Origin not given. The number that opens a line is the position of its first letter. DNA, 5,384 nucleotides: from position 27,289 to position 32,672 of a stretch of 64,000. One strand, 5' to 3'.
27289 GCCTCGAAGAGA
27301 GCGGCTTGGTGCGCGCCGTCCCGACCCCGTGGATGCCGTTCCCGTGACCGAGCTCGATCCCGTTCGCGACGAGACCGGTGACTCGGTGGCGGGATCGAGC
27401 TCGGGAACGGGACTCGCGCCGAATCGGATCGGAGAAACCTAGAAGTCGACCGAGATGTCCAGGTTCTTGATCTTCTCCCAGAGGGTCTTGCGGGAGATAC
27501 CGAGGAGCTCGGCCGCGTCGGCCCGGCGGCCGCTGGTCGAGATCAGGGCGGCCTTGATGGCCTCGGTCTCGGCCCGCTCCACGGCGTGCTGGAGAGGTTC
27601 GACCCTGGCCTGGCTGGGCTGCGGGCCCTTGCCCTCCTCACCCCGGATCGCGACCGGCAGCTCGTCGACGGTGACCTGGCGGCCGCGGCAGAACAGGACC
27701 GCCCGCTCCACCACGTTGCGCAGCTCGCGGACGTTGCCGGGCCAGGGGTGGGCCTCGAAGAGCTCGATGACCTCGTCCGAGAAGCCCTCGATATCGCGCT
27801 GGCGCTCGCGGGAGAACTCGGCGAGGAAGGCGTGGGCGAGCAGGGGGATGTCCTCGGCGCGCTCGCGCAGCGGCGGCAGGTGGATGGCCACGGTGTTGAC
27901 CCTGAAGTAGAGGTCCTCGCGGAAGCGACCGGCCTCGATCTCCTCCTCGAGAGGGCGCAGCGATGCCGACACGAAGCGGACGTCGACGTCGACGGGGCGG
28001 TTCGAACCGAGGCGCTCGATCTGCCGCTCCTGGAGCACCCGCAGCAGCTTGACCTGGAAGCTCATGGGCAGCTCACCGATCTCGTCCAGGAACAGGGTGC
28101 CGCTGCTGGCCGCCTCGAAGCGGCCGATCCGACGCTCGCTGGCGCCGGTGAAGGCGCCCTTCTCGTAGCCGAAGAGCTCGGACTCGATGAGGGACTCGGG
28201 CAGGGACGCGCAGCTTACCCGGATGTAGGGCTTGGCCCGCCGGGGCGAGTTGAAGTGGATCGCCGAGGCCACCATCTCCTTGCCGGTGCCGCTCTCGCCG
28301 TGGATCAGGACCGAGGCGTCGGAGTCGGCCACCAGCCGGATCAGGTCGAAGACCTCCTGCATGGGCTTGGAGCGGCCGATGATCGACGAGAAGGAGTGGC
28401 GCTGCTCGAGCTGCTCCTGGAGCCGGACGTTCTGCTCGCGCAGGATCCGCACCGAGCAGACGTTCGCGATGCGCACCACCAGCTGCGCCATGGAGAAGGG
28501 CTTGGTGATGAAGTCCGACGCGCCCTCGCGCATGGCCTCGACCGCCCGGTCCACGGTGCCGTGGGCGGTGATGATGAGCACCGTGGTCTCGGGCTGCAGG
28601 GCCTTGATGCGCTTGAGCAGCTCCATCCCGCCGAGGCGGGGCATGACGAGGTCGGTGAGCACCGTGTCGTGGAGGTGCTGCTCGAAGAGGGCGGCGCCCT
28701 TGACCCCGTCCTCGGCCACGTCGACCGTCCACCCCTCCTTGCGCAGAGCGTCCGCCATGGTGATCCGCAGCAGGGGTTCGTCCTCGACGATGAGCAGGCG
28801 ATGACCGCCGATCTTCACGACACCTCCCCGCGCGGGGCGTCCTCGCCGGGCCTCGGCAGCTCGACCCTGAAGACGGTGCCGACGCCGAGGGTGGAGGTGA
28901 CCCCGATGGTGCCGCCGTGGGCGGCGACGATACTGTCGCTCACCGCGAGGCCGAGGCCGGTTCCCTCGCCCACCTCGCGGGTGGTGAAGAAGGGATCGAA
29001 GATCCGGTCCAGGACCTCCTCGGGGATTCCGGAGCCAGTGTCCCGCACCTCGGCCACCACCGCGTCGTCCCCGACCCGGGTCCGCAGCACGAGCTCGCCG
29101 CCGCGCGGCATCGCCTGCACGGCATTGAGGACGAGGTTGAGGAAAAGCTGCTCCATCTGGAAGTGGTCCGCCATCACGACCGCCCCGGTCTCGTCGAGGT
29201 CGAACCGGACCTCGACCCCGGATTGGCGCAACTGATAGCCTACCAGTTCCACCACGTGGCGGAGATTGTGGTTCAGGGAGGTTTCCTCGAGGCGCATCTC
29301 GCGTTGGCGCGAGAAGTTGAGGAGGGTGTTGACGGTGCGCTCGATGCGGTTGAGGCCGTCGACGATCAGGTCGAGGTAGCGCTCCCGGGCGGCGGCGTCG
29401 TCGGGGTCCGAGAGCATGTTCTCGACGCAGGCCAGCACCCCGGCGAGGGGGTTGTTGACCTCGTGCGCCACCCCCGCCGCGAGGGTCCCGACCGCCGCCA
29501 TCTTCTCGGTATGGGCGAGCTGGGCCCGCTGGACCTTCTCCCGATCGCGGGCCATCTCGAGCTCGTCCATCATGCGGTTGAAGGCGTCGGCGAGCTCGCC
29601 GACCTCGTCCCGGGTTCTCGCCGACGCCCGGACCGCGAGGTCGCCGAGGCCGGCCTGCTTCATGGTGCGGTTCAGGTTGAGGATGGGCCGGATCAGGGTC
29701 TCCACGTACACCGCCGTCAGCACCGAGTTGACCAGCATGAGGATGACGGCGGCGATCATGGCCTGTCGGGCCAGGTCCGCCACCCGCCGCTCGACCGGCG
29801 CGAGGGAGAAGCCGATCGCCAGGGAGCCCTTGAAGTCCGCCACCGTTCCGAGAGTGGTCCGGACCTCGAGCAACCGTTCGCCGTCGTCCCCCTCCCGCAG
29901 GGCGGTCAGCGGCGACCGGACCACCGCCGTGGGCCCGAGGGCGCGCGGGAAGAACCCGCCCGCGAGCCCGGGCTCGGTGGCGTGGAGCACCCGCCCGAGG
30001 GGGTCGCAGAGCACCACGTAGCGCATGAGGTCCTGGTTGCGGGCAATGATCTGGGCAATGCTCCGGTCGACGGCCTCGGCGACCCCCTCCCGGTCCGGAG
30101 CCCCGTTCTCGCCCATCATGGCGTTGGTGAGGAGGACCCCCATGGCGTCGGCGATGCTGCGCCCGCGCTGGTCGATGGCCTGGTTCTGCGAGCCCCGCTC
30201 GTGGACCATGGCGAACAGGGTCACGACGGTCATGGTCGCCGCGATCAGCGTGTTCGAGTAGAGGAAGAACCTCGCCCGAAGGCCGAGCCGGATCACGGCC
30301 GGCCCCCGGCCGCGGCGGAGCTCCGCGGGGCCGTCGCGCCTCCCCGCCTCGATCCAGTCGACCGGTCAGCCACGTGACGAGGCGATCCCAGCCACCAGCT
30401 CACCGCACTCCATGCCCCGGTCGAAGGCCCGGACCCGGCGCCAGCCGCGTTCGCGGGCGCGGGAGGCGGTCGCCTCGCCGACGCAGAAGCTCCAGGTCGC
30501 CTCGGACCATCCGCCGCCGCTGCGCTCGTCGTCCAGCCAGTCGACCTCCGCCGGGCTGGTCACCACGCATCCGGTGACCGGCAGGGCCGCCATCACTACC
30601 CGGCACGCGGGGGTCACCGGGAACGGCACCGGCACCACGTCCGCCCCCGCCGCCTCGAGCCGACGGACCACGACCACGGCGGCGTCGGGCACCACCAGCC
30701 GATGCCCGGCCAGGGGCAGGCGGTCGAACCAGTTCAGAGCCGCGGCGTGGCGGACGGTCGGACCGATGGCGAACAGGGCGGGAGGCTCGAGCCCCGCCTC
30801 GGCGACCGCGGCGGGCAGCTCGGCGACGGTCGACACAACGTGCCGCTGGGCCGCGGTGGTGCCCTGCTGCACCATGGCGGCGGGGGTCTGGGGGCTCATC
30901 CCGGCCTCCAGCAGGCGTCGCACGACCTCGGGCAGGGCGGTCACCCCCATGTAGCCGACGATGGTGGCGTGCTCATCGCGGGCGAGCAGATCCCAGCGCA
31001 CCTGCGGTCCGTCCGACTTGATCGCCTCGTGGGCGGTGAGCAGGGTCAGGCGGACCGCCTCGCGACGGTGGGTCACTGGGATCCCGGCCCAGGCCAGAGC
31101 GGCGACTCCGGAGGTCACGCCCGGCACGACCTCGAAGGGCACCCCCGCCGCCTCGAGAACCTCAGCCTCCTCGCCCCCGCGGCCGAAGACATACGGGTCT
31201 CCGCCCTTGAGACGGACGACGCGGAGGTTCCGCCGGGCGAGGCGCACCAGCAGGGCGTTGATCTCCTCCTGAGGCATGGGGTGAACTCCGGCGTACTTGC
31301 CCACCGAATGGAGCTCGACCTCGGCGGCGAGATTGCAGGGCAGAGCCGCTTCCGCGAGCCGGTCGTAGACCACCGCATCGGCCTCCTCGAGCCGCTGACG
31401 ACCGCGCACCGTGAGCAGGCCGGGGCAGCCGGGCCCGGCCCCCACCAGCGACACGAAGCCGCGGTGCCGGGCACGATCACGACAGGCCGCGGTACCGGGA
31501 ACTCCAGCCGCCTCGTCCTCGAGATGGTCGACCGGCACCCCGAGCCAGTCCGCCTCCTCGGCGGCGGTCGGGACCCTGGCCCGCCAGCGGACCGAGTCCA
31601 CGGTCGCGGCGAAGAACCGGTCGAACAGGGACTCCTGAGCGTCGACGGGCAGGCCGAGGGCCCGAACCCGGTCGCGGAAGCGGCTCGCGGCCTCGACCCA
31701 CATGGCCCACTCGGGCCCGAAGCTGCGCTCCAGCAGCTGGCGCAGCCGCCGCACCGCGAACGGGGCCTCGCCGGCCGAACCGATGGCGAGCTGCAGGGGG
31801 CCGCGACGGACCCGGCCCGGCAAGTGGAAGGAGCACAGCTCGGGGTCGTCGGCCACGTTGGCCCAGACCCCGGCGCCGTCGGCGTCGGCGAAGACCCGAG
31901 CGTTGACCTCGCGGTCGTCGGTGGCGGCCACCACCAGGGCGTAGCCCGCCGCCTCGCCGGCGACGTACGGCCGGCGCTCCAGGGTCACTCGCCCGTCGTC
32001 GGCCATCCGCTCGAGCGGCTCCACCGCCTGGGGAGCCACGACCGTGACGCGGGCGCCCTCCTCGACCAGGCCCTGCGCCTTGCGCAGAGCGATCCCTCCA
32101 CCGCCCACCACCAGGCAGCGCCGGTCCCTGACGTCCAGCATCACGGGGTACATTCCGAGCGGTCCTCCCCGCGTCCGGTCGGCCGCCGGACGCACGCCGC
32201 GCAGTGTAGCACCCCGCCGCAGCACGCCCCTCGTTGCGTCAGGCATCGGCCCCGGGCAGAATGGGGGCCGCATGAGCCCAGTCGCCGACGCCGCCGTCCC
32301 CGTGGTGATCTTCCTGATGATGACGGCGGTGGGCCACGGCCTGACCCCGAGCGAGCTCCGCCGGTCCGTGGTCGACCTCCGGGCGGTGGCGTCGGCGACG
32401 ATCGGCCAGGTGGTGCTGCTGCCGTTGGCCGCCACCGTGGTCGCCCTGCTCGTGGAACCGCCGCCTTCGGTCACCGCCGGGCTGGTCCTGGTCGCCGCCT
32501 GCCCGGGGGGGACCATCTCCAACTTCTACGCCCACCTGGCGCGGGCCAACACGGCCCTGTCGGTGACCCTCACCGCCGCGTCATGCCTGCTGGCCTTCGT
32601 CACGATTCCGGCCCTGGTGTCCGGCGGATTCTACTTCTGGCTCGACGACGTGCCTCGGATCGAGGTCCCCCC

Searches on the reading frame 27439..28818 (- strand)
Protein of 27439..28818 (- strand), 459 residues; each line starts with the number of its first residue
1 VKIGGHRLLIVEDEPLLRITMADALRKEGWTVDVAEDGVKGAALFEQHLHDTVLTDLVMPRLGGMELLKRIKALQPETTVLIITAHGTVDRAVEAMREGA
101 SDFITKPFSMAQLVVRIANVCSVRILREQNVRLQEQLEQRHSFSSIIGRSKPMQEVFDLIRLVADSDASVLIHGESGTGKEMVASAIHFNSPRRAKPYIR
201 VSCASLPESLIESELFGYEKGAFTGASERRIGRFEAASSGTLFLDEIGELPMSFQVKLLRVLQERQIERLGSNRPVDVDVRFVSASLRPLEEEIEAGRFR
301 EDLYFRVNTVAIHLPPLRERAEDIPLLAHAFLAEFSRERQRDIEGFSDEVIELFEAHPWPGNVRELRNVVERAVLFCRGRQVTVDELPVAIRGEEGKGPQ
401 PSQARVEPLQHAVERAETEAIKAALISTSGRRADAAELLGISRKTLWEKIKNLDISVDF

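Call 69: search_protein_families(library=pfam, proteins=[window:27439-28818:-], max_evalue=0.00001)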
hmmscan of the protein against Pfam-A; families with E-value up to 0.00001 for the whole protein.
window:27439-28818:- (459 aa): 5 families
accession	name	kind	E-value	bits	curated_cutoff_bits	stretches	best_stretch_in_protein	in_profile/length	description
PF00158.32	Sigma54_activat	-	1.5e-70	236.7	20.2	1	146-313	1-168/168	Sigma-54 interaction domain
PF00072.30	Response_reg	-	1.1e-28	100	30.2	1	9-117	2-110/111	Response regulator receiver domain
PF25601.1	AAA_lid_14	-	2.5e-28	98.1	27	1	318-400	1-83/87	AAA+ ATPase lid domain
PF14532.12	Sigma54_activ_2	-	8.6e-24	84.8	25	1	147-317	1-138/138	Sigma-54 interaction domain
PF02954.25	HTH_8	-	6.1e-12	45.5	22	1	413-451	2-40/42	Bacterial regulatory protein, Fis family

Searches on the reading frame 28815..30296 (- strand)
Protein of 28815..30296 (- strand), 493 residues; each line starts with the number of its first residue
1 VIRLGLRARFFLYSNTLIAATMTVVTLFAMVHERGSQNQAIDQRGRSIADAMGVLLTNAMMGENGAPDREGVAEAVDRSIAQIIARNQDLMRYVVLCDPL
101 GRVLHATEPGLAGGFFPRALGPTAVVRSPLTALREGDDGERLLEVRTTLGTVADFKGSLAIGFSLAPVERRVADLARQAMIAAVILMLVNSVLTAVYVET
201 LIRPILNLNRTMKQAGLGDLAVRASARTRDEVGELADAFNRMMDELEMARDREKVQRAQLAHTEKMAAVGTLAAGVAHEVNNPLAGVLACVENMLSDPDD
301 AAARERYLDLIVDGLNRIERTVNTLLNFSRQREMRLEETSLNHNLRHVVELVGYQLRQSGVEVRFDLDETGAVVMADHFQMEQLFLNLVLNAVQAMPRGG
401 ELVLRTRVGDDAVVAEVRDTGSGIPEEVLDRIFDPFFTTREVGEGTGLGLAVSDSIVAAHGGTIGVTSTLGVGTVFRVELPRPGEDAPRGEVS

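Call 69: search_protein_families(library=pfam, proteins=[window:28815-30296:-], max_evalue=0.00001)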
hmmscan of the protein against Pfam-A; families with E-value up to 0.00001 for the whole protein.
window:28815-30296:- (493 aa): 3 families
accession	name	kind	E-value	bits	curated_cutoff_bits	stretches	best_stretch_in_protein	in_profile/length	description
PF02518.31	HATPase_c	-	2.8e-26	92.6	26.4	1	378-483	3-110/111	Histidine kinase-, DNA gyrase B-, and HSP90-like ATPase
PF00672.30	HAMP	-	3.8e-12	46.8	25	1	200-247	5-52/53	HAMP domain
PF00512.31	HisKA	-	4.5e-12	46.3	26.9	1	270-332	3-64/66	His Kinase A (phospho-acceptor) domain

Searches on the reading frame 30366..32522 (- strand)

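Call 69: search_protein_families(library=pfam, proteins=[window:30366-32522:-], max_evalue=0.00001)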
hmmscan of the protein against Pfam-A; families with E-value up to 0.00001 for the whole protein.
window:30366-32522:- (718 aa): 2 families
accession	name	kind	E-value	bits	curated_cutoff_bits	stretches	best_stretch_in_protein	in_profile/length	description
PF00590.25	TP_methylase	-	2.5e-46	158.7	27.8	1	357-569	2-211/212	Tetrapyrrole (Corrin/Porphyrin) Methylases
PF13241.12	NAD_binding_7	-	1.8e-32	112.4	22.1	1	127-235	1-103/104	Putative NAD(P)-binding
